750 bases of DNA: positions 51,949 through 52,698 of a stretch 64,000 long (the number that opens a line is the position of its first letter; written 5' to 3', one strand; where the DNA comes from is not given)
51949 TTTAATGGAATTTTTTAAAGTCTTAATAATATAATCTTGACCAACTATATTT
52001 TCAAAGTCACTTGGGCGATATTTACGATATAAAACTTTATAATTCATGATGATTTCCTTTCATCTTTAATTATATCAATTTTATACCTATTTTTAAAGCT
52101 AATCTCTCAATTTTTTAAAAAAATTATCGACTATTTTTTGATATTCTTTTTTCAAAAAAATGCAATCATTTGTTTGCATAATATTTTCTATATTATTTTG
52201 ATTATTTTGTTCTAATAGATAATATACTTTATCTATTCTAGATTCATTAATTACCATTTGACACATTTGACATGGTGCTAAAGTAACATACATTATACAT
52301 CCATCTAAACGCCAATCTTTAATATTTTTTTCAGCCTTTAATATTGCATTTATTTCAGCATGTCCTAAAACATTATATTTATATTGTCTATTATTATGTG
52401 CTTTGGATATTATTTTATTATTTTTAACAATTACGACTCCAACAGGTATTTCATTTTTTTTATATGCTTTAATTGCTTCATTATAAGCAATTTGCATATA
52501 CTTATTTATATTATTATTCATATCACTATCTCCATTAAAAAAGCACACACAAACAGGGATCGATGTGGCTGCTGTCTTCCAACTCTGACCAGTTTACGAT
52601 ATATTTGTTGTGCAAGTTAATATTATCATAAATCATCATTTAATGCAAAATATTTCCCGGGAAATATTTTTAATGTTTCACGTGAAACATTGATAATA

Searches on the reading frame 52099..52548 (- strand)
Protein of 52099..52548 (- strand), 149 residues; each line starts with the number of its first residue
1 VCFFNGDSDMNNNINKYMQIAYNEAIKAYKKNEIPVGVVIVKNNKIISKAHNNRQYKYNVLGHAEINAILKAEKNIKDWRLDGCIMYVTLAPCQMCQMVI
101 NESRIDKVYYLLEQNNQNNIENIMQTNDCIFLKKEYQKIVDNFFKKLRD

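Call 7: search_protein_families(library=ncbifam, proteins=[window:52099-52548:-])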
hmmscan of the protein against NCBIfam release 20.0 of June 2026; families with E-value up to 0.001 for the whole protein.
window:52099-52548:- (149 aa): 4 families
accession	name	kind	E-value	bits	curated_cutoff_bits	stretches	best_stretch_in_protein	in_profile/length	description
NF008113.2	PRK10860.1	equivalog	5.1e-21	75.2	150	1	14-112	7-105/165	tRNA adenosine(34) deaminase TadA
TIGR00326.1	eubact_ribD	equivalog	2.1e-10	40.3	156.35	1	18-117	1-99/343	bifunctional diaminohydroxyphosphoribosylaminopyrimidine deaminase/5-amino-6-(5-phosphoribosylamino)uracil reductase RibD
NF041025.1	antiphage_deaminase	equivalog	1.4e-08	34.1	400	1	40-111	322-386/437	anti-phage dCTP deaminase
TIGR02571.1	ComEB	equivalog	2.9e-08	33.8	219.45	1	63-131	69-135/151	ComE operon protein 2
